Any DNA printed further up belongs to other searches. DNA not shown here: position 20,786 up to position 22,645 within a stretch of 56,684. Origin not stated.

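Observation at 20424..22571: Cytochrome b + 2x[4Fe-4S] + MvhD-like fusion with a coupled 170-aa partner and its own FNR-type box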

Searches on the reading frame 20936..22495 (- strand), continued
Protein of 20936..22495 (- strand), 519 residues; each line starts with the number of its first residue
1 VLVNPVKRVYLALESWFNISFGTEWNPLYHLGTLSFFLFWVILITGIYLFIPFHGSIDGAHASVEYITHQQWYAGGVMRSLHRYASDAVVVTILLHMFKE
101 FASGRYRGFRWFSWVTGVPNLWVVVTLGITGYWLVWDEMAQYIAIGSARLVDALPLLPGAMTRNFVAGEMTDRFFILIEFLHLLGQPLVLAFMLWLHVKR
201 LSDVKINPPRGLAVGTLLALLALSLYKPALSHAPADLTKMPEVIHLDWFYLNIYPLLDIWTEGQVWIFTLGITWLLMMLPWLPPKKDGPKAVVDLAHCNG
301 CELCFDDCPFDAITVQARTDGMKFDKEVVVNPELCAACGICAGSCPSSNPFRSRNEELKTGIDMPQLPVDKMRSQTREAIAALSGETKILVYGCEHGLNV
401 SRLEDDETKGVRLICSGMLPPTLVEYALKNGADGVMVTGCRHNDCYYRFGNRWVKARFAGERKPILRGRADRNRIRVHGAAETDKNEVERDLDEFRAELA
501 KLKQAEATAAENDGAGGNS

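Call 89: find_homologous_proteins(query=P0296, max_evalue=1e-20)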
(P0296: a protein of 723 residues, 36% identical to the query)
Query P0296 (723 aa): 1203 proteins with E <= 1e-20 among 8000 candidates; the best 120 are listed.
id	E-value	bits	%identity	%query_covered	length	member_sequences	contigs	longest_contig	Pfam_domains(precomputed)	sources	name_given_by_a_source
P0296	0.0e+0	1654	100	100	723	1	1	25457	PF14697.12,PF14358.12,PF00033.25,PF12797.13,PF02662.22,PF12837.13,PF00037.33,PF12838.13,PF13631.12,PF13187.12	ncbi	-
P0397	0.0e+0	1452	88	100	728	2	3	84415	PF14697.12,PF14358.12,PF00033.25,PF12797.13,PF02662.22,PF12837.13,PF00037.33,PF12838.13,PF13631.12,PF13187.12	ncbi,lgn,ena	-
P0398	0.0e+0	1013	65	95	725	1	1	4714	PF14697.12,PF14358.12,PF00033.25,PF02662.22,PF12837.13,PF00037.33,PF12838.13,PF13631.12,PF13187.12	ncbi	-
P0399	4.3e-295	999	64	93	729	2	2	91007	PF14697.12,PF00033.25,PF02662.22,PF12837.13,PF00037.33,PF12838.13,PF13631.12,PF13187.12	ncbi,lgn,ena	-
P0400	7.8e-293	991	62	99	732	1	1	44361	PF14697.12,PF14358.12,PF00033.25,PF12797.13,PF02662.22,PF12837.13,PF00037.33,PF13484.12,PF12838.13,PF13631.12,PF13187.12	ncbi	-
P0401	2.8e-291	986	67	94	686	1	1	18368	PF14697.12,PF14358.12,PF00033.25,PF12797.13,PF02662.22,PF12837.13,PF00037.33,PF12838.13,PF13631.12,PF13187.12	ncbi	-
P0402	1.5e-289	981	61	98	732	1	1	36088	PF14697.12,PF14358.12,PF00033.25,PF12797.13,PF02662.22,PF12837.13,PF00037.33,PF12838.13,PF13631.12,PF13187.12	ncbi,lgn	-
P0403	5.4e-247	840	55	94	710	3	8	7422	PF14697.12,PF14358.12,PF00033.25,PF02662.22,PF12837.13,PF00037.33,PF13484.12,PF12838.13,PF13631.12,PF13187.12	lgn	-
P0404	2.5e-239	815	52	96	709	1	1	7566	PF14697.12,PF14358.12,PF02662.22,PF12837.13,PF13484.12,PF12838.13,PF13631.12,PF00033.25,PF00037.33,PF25160.2,PF13237.12,PF13183.12,PF13187.12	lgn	-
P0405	3.7e-236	804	53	95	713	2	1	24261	PF14697.12,PF14358.12,PF00033.25,PF02662.22,PF12837.13,PF00037.33,PF12838.13,PF13631.12,PF13187.12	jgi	jgi:ferredoxin/coenzyme F420-reducing hydrogenase delta subunit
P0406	2.7e-235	801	52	96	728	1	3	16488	PF14697.12,PF00033.25,PF02662.22,PF12837.13,PF00037.33,PF12838.13,PF25160.2,PF13631.12,PF13187.12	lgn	-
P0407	9.3e-234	796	51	96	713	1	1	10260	PF14697.12,PF00033.25,PF12797.13,PF02662.22,PF12837.13,PF00037.33,PF12838.13,PF13631.12,PF13187.12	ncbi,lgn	ncbi:MAG: hydrogenase iron-sulfur subunit [Opitutales bacterium]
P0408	1.3e-232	792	53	94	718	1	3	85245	PF14697.12,PF14358.12,PF00033.25,PF02662.22,PF12837.13,PF00037.33,PF13484.12,PF12838.13,PF13631.12,PF13187.12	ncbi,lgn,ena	-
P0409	8.6e-230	783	52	93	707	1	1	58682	PF14697.12,PF00033.25,PF12797.13,PF02662.22,PF12837.13,PF00037.33,PF12838.13,PF13631.12,PF13187.12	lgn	-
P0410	4.4e-227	774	52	96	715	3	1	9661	PF14697.12,PF00033.25,PF12797.13,PF02662.22,PF12837.13,PF00037.33,PF13484.12,PF12838.13,PF13631.12,PF13187.12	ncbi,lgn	-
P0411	5.3e-225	767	51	95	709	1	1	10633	PF14697.12,PF00033.25,PF12797.13,PF02662.22,PF12837.13,PF00037.33,PF13484.12,PF12838.13,PF25160.2,PF13631.12,PF13187.12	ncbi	-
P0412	3.8e-218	745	50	93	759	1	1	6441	PF14697.12,PF00033.25,PF02662.22,PF12837.13,PF00037.33,PF13484.12,PF12838.13,PF13631.12,PF13187.12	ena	-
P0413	3.2e-214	732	48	97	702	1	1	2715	PF14697.12,PF00033.25,PF02662.22,PF12837.13,PF00037.33,PF13484.12,PF12838.13,PF13631.12,PF13187.12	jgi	jgi:ferredoxin/coenzyme F420-reducing hydrogenase delta subunit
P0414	8.5e-214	730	50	93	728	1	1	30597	PF14697.12,PF00033.25,PF12797.13,PF02662.22,PF12837.13,PF00037.33,PF13484.12,PF12838.13,PF13631.12,PF13187.12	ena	-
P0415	8.7e-213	727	49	93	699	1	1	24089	PF14697.12,PF00033.25,PF02662.22,PF12837.13,PF00037.33,PF13484.12,PF12838.13,PF13631.12,PF13187.12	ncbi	-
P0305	2.3e-212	725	47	98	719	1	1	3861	PF00033.25,PF02662.22,PF00037.33,PF13484.12,PF12838.13,PF13631.12,PF13187.12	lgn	-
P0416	2.4e-212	725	50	93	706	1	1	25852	PF14697.12,PF00033.25,PF12797.13,PF02662.22,PF12837.13,PF00037.33,PF13484.12,PF12838.13,PF13631.12,PF13187.12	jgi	jgi:ferredoxin/coenzyme F420-reducing hydrogenase delta subunit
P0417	1.4e-211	723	49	93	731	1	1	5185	PF14697.12,PF00033.25,PF12797.13,PF02662.22,PF12837.13,PF00037.33,PF13484.12,PF12838.13,PF13631.12,PF13187.12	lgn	-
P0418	1.9e-209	716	49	93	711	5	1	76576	PF14697.12,PF00033.25,PF02662.22,PF12837.13,PF00037.33,PF13484.12,PF12838.13,PF25160.2,PF13237.12,PF13631.12,PF13187.12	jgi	jgi:ferredoxin/coenzyme F420-reducing hydrogenase delta subunit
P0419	3.3e-209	715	48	95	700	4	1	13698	PF14697.12,PF00033.25,PF02662.22,PF12837.13,PF00037.33,PF13484.12,PF12838.13,PF25160.2,PF13237.12,PF13631.12,PF13187.12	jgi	-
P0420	3.7e-209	715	48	93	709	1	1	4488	PF00033.25,PF02662.22,PF12837.13,PF00037.33,PF13484.12,PF12838.13,PF13631.12,PF13187.12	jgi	jgi:ferredoxin/coenzyme F420-reducing hydrogenase delta subunit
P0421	3.8e-209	715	48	93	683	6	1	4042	PF14697.12,PF00033.25,PF02662.22,PF12837.13,PF00037.33,PF13484.12,PF12838.13,PF13631.12,PF13187.12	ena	-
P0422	6.0e-209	714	47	94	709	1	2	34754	PF14697.12,PF00033.25,PF12797.13,PF02662.22,PF12837.13,PF00037.33,PF13484.12,PF12838.13,PF25160.2,PF13631.12,PF13187.12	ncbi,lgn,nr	ncbi:MAG: cytochrome b N-terminal domain-containing protein [Verrucomicrobia bacterium]|nr:cytochrom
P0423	3.7e-208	712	49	94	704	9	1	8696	PF14697.12,PF00033.25,PF02662.22,PF12837.13,PF00037.33,PF13484.12,PF12838.13,PF13631.12,PF13187.12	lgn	-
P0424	9.6e-208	710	46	94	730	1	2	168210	PF14697.12,PF00033.25,PF12797.13,PF02662.22,PF12837.13,PF00037.33,PF13484.12,PF12838.13,PF13237.12,PF13631.12,PF13187.12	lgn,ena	-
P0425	2.9e-207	709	48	93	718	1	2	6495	PF14697.12,PF00033.25,PF12797.13,PF02662.22,PF12837.13,PF00037.33,PF13484.12,PF12838.13,PF13631.12,PF13187.12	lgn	-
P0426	3.9e-207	708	49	93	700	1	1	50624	PF14697.12,PF00033.25,PF12797.13,PF02662.22,PF12837.13,PF00037.33,PF13484.12,PF12838.13,PF25160.2,PF13631.12,PF13187.12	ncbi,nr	ncbi:MAG: hydrogenase iron-sulfur subunit [Verrucomicrobia bacterium]|nr:hydrogenase iron-sulfur sub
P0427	9.7e-207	707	48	94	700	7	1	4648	PF14697.12,PF00033.25,PF02662.22,PF12837.13,PF00037.33,PF13484.12,PF12838.13,PF25160.2,PF13237.12,PF13631.12,PF13187.12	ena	-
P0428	1.4e-206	706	47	99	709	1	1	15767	PF00033.25,PF02662.22,PF12837.13,PF00037.33,PF13484.12,PF12838.13,PF13631.12,PF13187.12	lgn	-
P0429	1.5e-206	706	48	93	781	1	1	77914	PF14697.12,PF00033.25,PF02662.22,PF12837.13,PF00037.33,PF13484.12,PF12838.13,PF13631.12,PF13187.12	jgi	-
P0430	2.9e-206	705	48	93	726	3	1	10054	PF14697.12,PF00033.25,PF02662.22,PF12837.13,PF00037.33,PF13484.12,PF12838.13,PF13631.12,PF13187.12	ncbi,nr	ncbi:MAG: hydrogenase iron-sulfur subunit [Verrucomicrobia bacterium]|nr:hydrogenase iron-sulfur sub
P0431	2.6e-205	702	48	94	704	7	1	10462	PF14697.12,PF00033.25,PF02662.22,PF12837.13,PF00037.33,PF13484.12,PF12838.13,PF25160.2,PF13631.12,PF13187.12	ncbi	-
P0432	4.7e-205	701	47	93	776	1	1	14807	PF14697.12,PF00033.25,PF02662.22,PF12837.13,PF00037.33,PF13484.12,PF12838.13,PF13631.12,PF13187.12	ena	-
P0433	4.9e-205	701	49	93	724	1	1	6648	PF14697.12,PF00033.25,PF02662.22,PF12837.13,PF00037.33,PF12838.13,PF13631.12,PF13187.12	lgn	-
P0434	9.5e-205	700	50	93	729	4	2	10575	PF14697.12,PF00033.25,PF12797.13,PF02662.22,PF12837.13,PF00037.33,PF13484.12,PF12838.13,PF13237.12,PF13631.12,PF13187.12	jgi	jgi:ferredoxin/coenzyme F420-reducing hydrogenase delta subunit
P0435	1.3e-204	700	48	93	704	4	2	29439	PF14697.12,PF00033.25,PF12797.13,PF02662.22,PF12837.13,PF00037.33,PF13484.12,PF12838.13,PF25160.2,PF13631.12,PF13187.12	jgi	jgi:ferredoxin/coenzyme F420-reducing hydrogenase delta subunit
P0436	9.0e-204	697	49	94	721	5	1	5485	PF14697.12,PF00033.25,PF02662.22,PF12837.13,PF00037.33,PF13484.12,PF12838.13,PF25160.2,PF13631.12,PF13187.12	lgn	-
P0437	2.3e-203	696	48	94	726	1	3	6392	PF14697.12,PF00033.25,PF12797.13,PF02662.22,PF12837.13,PF00037.33,PF13484.12,PF12838.13,PF13631.12,PF13187.12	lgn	-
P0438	8.9e-203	694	47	96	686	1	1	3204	PF14697.12,PF02662.22,PF12837.13,PF13484.12,PF12838.13,PF13631.12,PF00033.25,PF12797.13,PF00037.33,PF25160.2,PF13237.12,PF13187.12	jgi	jgi:ferredoxin/coenzyme F420-reducing hydrogenase delta subunit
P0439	1.4e-202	693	47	96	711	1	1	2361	PF14697.12,PF00033.25,PF12797.13,PF02662.22,PF12837.13,PF00037.33,PF13484.12,PF12838.13,PF13631.12,PF13187.12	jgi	jgi:ferredoxin/coenzyme F420-reducing hydrogenase delta subunit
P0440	6.7e-202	691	49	93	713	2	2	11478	PF14697.12,PF00033.25,PF02662.22,PF12837.13,PF00037.33,PF13484.12,PF12838.13,PF25160.2,PF13631.12,PF13187.12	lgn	-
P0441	1.2e-201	690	48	93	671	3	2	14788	PF14697.12,PF00033.25,PF12797.13,PF02662.22,PF12837.13,PF00037.33,PF12838.13,PF13631.12,PF13187.12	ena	-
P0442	1.4e-201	690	48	92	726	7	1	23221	PF14697.12,PF00033.25,PF02662.22,PF12837.13,PF00037.33,PF12838.13,PF13631.12,PF13187.12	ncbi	-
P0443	2.3e-201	689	47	97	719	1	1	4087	PF14697.12,PF00033.25,PF02662.22,PF12837.13,PF00037.33,PF13484.12,PF12838.13,PF13631.12,PF13187.12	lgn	-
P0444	4.1e-201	688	48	90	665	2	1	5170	PF14697.12,PF00033.25,PF12797.13,PF02662.22,PF12837.13,PF00037.33,PF13484.12,PF12838.13,PF13237.12,PF13631.12,PF13187.12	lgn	-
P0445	1.8e-200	686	46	93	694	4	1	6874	PF14697.12,PF00033.25,PF02662.22,PF12837.13,PF00037.33,PF13484.12,PF12838.13,PF13534.12,PF13631.12,PF13187.12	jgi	jgi:ferredoxin/coenzyme F420-reducing hydrogenase delta subunit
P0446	3.4e-200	685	48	94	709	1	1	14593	PF14697.12,PF00033.25,PF12797.13,PF02662.22,PF12837.13,PF00037.33,PF13484.12,PF12838.13,PF13631.12,PF13187.12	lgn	-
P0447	4.4e-200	685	46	93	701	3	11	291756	PF14697.12,PF00033.25,PF02662.22,PF12837.13,PF00037.33,PF12838.13,PF13237.12,PF13631.12,PF13187.12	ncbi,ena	-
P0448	9.1e-200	684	48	94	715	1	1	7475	PF14697.12,PF14358.12,PF00033.25,PF12797.13,PF02662.22,PF12837.13,PF00037.33,PF12838.13,PF13631.12,PF13187.12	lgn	-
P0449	1.0e-199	684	48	93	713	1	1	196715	PF14697.12,PF00033.25,PF02662.22,PF00037.33,PF13484.12,PF12838.13,PF13631.12,PF13187.12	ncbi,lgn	-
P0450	3.0e-199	682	48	94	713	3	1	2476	PF14697.12,PF00033.25,PF02662.22,PF12837.13,PF00037.33,PF13484.12,PF12838.13,PF13631.12,PF13187.12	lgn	-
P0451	3.3e-199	682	50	69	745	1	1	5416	PF14697.12,PF00033.25,PF02662.22,PF12837.13,PF00037.33,PF13484.12,PF12838.13,PF13631.12,PF13187.12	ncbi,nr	ncbi:MAG: hydrogenase iron-sulfur subunit, partial [Verrucomicrobiales bacterium]|nr:hydrogenase iro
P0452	4.2e-199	682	47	94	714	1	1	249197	PF14697.12,PF14358.12,PF00033.25,PF02662.22,PF12837.13,PF00037.33,PF13484.12,PF12838.13,PF13631.12,PF13187.12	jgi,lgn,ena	-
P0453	4.2e-199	682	47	93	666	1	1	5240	PF14697.12,PF00033.25,PF12797.13,PF02662.22,PF12837.13,PF00037.33,PF12838.13,PF13631.12,PF13187.12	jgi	jgi:ferredoxin/coenzyme F420-reducing hydrogenase delta subunit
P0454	8.8e-199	680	48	95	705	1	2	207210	PF14697.12,PF00033.25,PF02662.22,PF12837.13,PF00037.33,PF13484.12,PF12838.13,PF13631.12,PF13187.12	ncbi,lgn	-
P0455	1.4e-198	680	46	95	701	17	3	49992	PF14697.12,PF00033.25,PF02662.22,PF12837.13,PF00037.33,PF13484.12,PF12838.13,PF25160.2,PF13237.12,PF13631.12,PF13187.12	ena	-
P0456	1.6e-198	680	47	93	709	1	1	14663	PF14697.12,PF00033.25,PF12797.13,PF02662.22,PF12837.13,PF00037.33,PF13484.12,PF12838.13,PF13631.12,PF13187.12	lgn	-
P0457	4.4e-198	678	47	93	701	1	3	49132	PF14697.12,PF00033.25,PF02662.22,PF12837.13,PF00037.33,PF13484.12,PF12838.13,PF25160.2,PF13631.12,PF13187.12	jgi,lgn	-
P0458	5.4e-198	678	48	93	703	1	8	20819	PF14697.12,PF14358.12,PF00033.25,PF02662.22,PF12837.13,PF00037.33,PF12838.13,PF13631.12,PF13187.12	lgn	-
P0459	1.4e-197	677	47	93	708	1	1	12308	PF14697.12,PF00033.25,PF02662.22,PF00037.33,PF12838.13,PF13631.12,PF13187.12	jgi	jgi:ferredoxin/coenzyme F420-reducing hydrogenase delta subunit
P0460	1.5e-197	676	47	94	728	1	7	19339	PF14697.12,PF00033.25,PF02662.22,PF12837.13,PF00037.33,PF13484.12,PF12838.13,PF13631.12,PF13187.12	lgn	-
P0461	1.6e-197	676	45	96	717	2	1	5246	PF14697.12,PF00033.25,PF02662.22,PF12837.13,PF00037.33,PF12838.13,PF25160.2,PF13631.12,PF13187.12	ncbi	ncbi:MAG: cytochrome b N-terminal domain-containing protein [Verrucomicrobiota bacterium]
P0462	1.2e-196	673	48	93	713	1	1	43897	PF14697.12,PF00033.25,PF02662.22,PF12837.13,PF00037.33,PF13484.12,PF12838.13,PF13631.12,PF13187.12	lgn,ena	-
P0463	1.6e-196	673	46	93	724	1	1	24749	PF14697.12,PF00033.25,PF12797.13,PF02662.22,PF12837.13,PF00037.33,PF13484.12,PF12838.13,PF13631.12,PF13187.12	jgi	jgi:ferredoxin/coenzyme F420-reducing hydrogenase delta subunit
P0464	3.0e-196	672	44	97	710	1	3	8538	PF14697.12,PF00033.25,PF02662.22,PF12837.13,PF00037.33,PF13484.12,PF12838.13,PF13631.12,PF13187.12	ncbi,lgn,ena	-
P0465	3.9e-196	672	48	93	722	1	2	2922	PF14697.12,PF00033.25,PF02662.22,PF12837.13,PF00037.33,PF12838.13,PF13631.12,PF13187.12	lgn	-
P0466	4.9e-196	671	47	93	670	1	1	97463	PF14697.12,PF00033.25,PF12797.13,PF02662.22,PF12837.13,PF00037.33,PF12838.13,PF13631.12,PF13187.12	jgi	jgi:ferredoxin/coenzyme F420-reducing hydrogenase delta subunit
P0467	6.0e-196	671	46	95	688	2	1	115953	PF14697.12,PF00033.25,PF02662.22,PF12837.13,PF00037.33,PF12838.13,PF13631.12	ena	-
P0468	2.0e-195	669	46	93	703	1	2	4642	PF14697.12,PF00033.25,PF02662.22,PF12837.13,PF00037.33,PF13484.12,PF12838.13,PF13631.12,PF13187.12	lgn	-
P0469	3.0e-195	669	50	88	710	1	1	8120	PF14697.12,PF00033.25,PF12797.13,PF02662.22,PF12837.13,PF00037.33,PF13484.12,PF12838.13,PF25160.2,PF13631.12,PF13187.12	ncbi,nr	ncbi:MAG TPA: hydrogenase iron-sulfur subunit, partial [Methylomirabilota bacterium]|nr:hydrogenase 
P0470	4.0e-195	668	46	95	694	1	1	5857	PF14697.12,PF00033.25,PF02662.22,PF12837.13,PF00037.33,PF13484.12,PF12838.13,PF13631.12,PF13187.12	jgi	jgi:ferredoxin/coenzyme F420-reducing hydrogenase delta subunit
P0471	8.0e-195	667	48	93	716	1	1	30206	PF14697.12,PF14358.12,PF00033.25,PF02662.22,PF12837.13,PF00037.33,PF12838.13,PF13631.12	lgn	-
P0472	8.6e-195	667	48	94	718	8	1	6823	PF14697.12,PF00033.25,PF02662.22,PF12837.13,PF00037.33,PF13484.12,PF12838.13,PF25160.2,PF13631.12,PF13187.12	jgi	jgi:ferredoxin/coenzyme F420-reducing hydrogenase delta subunit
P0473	1.3e-194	667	46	94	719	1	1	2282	PF14697.12,PF00033.25,PF02662.22,PF12837.13,PF00037.33,PF12838.13,PF13631.12,PF13187.12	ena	-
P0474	2.4e-194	666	47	94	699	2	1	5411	PF14697.12,PF00033.25,PF02662.22,PF12837.13,PF00037.33,PF13484.12,PF12838.13,PF25160.2,PF13631.12,PF13187.12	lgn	-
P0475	2.5e-194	666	45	95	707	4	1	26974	PF14697.12,PF00033.25,PF12797.13,PF02662.22,PF12837.13,PF00037.33,PF12838.13,PF13631.12,PF13187.12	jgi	jgi:ferredoxin/coenzyme F420-reducing hydrogenase delta subunit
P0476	1.0e-193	664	46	95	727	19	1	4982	PF14697.12,PF00033.25,PF02662.22,PF12837.13,PF00037.33,PF13484.12,PF12838.13,PF25160.2,PF13631.12,PF13187.12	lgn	-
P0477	1.4e-193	663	48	92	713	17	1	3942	PF14697.12,PF00033.25,PF02662.22,PF00037.33,PF13484.12,PF12838.13,PF13631.12,PF13187.12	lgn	-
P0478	1.9e-193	663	47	94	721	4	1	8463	PF14697.12,PF00033.25,PF02662.22,PF12837.13,PF00037.33,PF12838.13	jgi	jgi:NAD-dependent dihydropyrimidine dehydrogenase PreA subunit/coenzyme F420-reducing hydrogenase de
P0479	2.4e-193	663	44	96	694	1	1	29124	PF14697.12,PF00033.25,PF02662.22,PF12837.13,PF00037.33,PF13484.12,PF12838.13,PF13631.12,PF13187.12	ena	-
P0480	2.8e-193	662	48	92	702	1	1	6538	PF14697.12,PF00033.25,PF02662.22,PF12837.13,PF00037.33,PF12838.13,PF13631.12,PF13187.12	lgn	-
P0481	4.1e-193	662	47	93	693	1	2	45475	PF14697.12,PF00033.25,PF02662.22,PF12837.13,PF00037.33,PF12838.13,PF13631.12,PF13187.12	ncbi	ncbi:MAG: hydrogenase iron-sulfur subunit [Myxococcota bacterium]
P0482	6.1e-193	661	46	92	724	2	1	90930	PF14697.12,PF00033.25,PF02662.22,PF12837.13,PF00037.33,PF13484.12,PF12838.13,PF13631.12,PF13187.12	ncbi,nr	ncbi:MAG: hydrogenase iron-sulfur subunit [Deltaproteobacteria bacterium]|nr:hydrogenase iron-sulfur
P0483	6.4e-193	661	46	97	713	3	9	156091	PF14697.12,PF00033.25,PF02662.22,PF12837.13,PF00037.33,PF12838.13,PF13631.12,PF13187.12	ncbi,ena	-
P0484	1.9e-192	660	45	99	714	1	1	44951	PF14358.12,PF00033.25,PF02662.22,PF12837.13,PF00037.33,PF12838.13,PF13631.12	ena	-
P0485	2.7e-192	659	46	92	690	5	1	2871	PF14697.12,PF02662.22,PF12837.13,PF13484.12,PF12838.13,PF13631.12,PF00033.25,PF12797.13,PF00037.33,PF25160.2,PF13237.12,PF13187.12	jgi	jgi:ferredoxin/coenzyme F420-reducing hydrogenase delta subunit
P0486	2.9e-192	659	45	93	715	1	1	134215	PF14697.12,PF00033.25,PF02662.22,PF12837.13,PF00037.33,PF12838.13,PF13631.12,PF13187.12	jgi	jgi:ferredoxin/coenzyme F420-reducing hydrogenase delta subunit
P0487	4.5e-192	658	46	96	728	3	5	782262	PF14697.12,PF00033.25,PF02662.22,PF12838.13,PF13631.12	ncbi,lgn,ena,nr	ncbi:MAG: hydrogenase iron-sulfur subunit [Myxococcales bacterium]|nr:hydrogenase iron-sulfur subuni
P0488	6.4e-192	658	46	96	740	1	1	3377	PF00033.25,PF02662.22,PF12838.13,PF13631.12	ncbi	-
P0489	1.2e-191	657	45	96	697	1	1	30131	PF14697.12,PF00033.25,PF02662.22,PF12837.13,PF00037.33,PF13484.12,PF12838.13,PF13631.12,PF13187.12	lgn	-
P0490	1.9e-191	656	46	94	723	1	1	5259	PF14697.12,PF00033.25,PF02662.22,PF12837.13,PF00037.33,PF13484.12,PF12838.13,PF13237.12,PF13631.12,PF13187.12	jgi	jgi:ferredoxin/coenzyme F420-reducing hydrogenase delta subunit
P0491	2.5e-191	656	45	94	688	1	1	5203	PF14697.12,PF00033.25,PF02662.22,PF12837.13,PF00037.33,PF12838.13,PF13631.12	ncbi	-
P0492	2.7e-191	656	46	94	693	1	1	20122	PF14697.12,PF00033.25,PF02662.22,PF12837.13,PF00037.33,PF12838.13,PF13631.12,PF13187.12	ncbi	-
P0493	1.6e-190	653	48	93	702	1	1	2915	PF14697.12,PF00033.25,PF02662.22,PF12837.13,PF00037.33,PF12838.13,PF13631.12,PF13187.12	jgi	jgi:coenzyme F420-reducing hydrogenase delta subunit/Pyruvate/2-oxoacid:ferredoxin oxidoreductase de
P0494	2.5e-190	653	47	93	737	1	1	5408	PF14697.12,PF00033.25,PF02662.22,PF12837.13,PF00037.33,PF13484.12,PF12838.13,PF13631.12,PF13187.12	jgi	jgi:ferredoxin/coenzyme F420-reducing hydrogenase delta subunit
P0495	2.8e-190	652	48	93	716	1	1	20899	PF14697.12,PF00033.25,PF02662.22,PF12837.13,PF00037.33,PF12838.13,PF13631.12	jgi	jgi:ferredoxin/coenzyme F420-reducing hydrogenase delta subunit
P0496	5.1e-190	652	47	93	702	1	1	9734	PF14697.12,PF00033.25,PF02662.22,PF12837.13,PF00037.33,PF12838.13,PF13631.12,PF13187.12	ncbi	-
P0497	5.6e-190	651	48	93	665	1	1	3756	PF14697.12,PF00033.25,PF12797.13,PF12837.13,PF00037.33,PF13484.12,PF12838.13,PF25160.2,PF13237.12,PF13631.12,PF13187.12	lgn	-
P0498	2.3e-189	649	47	95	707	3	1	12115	PF14697.12,PF00033.25,PF02662.22,PF12837.13,PF00037.33,PF12838.13,PF13631.12,PF13187.12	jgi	-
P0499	3.3e-189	649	43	99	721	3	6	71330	PF00033.25,PF02662.22,PF12837.13,PF00037.33,PF12838.13,PF13631.12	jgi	jgi:ferredoxin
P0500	3.9e-189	649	45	93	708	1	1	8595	PF00033.25,PF02662.22,PF12837.13,PF12838.13,PF13631.12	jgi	jgi:ferredoxin/coenzyme F420-reducing hydrogenase delta subunit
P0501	5.1e-189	648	47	93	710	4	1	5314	PF14697.12,PF00033.25,PF02662.22,PF12837.13,PF00037.33,PF12838.13,PF13631.12,PF13187.12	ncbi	-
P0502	9.4e-189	647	47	93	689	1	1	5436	PF14697.12,PF00033.25,PF12797.13,PF02662.22,PF12837.13,PF00037.33,PF12838.13,PF13631.12,PF13187.12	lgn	-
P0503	6.0e-188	645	45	94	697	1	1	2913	PF14358.12,PF00033.25,PF02662.22,PF12837.13,PF00037.33,PF12838.13,PF13631.12,PF13187.12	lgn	-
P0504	1.9e-187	643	44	93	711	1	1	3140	PF14697.12,PF00033.25,PF02662.22,PF12837.13,PF00037.33,PF12838.13,PF13631.12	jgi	-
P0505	2.5e-187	643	47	93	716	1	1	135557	PF14697.12,PF00033.25,PF02662.22,PF12837.13,PF00037.33,PF13484.12,PF12838.13,PF13237.12,PF13631.12,PF13187.12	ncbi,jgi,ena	jgi:ferredoxin/coenzyme F420-reducing hydrogenase delta subunit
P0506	4.8e-187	642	45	93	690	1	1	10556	PF14697.12,PF00033.25,PF12797.13,PF02662.22,PF12837.13,PF00037.33,PF13484.12,PF12838.13,PF13237.12,PF13631.12,PF13187.12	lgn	-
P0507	5.6e-187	641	48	89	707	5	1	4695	PF14697.12,PF00033.25,PF02662.22,PF12837.13,PF00037.33,PF13484.12,PF12838.13,PF13631.12,PF13187.12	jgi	jgi:ferredoxin/coenzyme F420-reducing hydrogenase delta subunit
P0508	7.5e-187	641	46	92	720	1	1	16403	PF00033.25,PF02662.22,PF00037.33,PF13484.12,PF12838.13,PF13631.12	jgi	jgi:ferredoxin/coenzyme F420-reducing hydrogenase delta subunit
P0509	1.6e-186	640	46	92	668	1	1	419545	PF14697.12,PF00033.25,PF02662.22,PF12837.13,PF00037.33,PF12838.13,PF13631.12,PF13187.12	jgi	jgi:ferredoxin/coenzyme F420-reducing hydrogenase delta subunit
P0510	2.9e-186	639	46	92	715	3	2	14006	PF00033.25,PF02662.22,PF12837.13,PF00037.33,PF13484.12,PF12838.13,PF13631.12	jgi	jgi:ferredoxin/coenzyme F420-reducing hydrogenase delta subunit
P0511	3.6e-186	639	45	93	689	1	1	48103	PF14697.12,PF14358.12,PF00033.25,PF12797.13,PF02662.22,PF12837.13,PF00037.33,PF12838.13,PF13631.12,PF13187.12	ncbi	-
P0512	5.6e-186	638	46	93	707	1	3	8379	PF14697.12,PF14358.12,PF00033.25,PF02662.22,PF12837.13,PF00037.33,PF12838.13,PF13631.12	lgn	-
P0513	6.9e-186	638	46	93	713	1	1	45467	PF00033.25,PF02662.22,PF12837.13,PF00037.33,PF12838.13,PF13631.12,PF13187.12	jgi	jgi:ferredoxin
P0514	9.3e-186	637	47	94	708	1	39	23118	PF14697.12,PF00033.25,PF02662.22,PF12837.13,PF00037.33,PF12838.13,PF13631.12,PF13187.12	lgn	-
